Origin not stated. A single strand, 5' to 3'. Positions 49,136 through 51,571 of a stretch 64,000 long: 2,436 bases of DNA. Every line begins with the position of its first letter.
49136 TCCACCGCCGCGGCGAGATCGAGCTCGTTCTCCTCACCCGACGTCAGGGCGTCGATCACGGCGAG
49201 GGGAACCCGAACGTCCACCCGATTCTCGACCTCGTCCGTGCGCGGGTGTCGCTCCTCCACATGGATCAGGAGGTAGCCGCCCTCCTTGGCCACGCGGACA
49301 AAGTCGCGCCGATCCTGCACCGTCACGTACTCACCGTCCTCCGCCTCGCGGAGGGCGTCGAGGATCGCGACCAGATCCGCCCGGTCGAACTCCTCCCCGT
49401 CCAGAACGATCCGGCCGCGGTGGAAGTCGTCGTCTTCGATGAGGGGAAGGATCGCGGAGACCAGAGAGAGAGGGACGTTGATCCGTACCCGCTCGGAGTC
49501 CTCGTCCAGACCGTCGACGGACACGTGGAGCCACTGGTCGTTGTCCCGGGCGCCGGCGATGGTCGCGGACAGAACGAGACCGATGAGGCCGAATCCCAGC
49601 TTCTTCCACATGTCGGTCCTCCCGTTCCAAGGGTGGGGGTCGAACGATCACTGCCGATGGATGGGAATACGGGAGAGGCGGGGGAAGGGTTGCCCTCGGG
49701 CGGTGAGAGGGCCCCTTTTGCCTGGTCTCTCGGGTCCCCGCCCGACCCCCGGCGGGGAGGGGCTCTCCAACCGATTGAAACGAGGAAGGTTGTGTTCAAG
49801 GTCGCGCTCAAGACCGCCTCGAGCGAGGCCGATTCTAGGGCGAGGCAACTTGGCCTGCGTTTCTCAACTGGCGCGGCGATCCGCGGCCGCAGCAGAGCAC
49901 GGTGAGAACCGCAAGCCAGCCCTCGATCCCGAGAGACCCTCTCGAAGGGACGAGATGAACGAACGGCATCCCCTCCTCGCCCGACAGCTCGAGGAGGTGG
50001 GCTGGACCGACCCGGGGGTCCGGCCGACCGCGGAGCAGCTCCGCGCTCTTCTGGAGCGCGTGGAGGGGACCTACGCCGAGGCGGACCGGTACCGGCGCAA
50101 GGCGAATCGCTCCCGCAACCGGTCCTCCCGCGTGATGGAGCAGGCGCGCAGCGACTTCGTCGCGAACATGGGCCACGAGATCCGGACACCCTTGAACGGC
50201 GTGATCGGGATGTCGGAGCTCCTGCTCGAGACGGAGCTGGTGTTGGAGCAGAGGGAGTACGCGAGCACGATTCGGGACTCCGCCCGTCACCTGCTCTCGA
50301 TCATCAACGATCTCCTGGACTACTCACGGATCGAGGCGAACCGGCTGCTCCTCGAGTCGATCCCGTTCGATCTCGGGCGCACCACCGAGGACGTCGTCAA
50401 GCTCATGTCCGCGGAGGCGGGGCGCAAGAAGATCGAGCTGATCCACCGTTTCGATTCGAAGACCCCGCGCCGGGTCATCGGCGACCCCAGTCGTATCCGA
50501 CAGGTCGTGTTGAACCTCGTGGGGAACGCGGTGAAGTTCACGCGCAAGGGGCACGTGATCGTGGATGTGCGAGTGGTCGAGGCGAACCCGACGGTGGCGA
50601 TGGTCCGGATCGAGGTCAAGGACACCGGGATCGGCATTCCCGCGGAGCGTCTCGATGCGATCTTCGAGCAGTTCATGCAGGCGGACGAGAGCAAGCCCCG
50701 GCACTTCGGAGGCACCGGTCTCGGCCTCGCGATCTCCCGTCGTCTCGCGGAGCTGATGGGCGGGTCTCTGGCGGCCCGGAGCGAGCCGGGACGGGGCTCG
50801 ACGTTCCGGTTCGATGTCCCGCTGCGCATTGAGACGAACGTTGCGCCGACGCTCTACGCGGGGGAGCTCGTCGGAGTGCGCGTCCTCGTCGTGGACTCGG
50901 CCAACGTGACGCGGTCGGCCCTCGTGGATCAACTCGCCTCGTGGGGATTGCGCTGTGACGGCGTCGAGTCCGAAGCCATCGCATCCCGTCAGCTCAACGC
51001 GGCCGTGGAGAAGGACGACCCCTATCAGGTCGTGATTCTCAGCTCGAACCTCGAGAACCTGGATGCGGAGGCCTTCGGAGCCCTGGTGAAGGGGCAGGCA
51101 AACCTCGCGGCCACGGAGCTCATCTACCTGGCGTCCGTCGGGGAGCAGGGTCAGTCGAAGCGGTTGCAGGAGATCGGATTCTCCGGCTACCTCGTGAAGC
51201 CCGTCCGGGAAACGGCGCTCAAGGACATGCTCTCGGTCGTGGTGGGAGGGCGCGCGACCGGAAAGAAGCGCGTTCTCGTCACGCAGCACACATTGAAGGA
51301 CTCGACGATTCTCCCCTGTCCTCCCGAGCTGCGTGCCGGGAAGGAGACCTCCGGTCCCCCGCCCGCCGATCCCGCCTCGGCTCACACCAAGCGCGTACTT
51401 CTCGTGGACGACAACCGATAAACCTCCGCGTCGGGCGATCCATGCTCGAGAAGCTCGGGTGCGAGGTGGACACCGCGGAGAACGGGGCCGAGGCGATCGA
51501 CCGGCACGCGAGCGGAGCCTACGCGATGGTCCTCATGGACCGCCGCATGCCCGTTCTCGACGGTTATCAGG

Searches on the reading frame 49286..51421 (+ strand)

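Call 31: search_protein_families(library=pfam, proteins=[window:49286-51421:+])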
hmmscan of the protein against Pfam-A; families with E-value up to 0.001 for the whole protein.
window:49286-51421:+ (711 aa): 3 families
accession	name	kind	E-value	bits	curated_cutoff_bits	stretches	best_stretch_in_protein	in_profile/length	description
PF02518.31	HATPase_c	-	9.1e-32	110.2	26.4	1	399-514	1-110/111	Histidine kinase-, DNA gyrase B-, and HSP90-like ATPase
PF00512.31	HisKA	-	1.9e-22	79.5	26.9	1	287-351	1-65/66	His Kinase A (phospho-acceptor) domain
PF00072.30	Response_reg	-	0.00012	22.6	30.2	1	533-649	1-110/111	Response regulator receiver domain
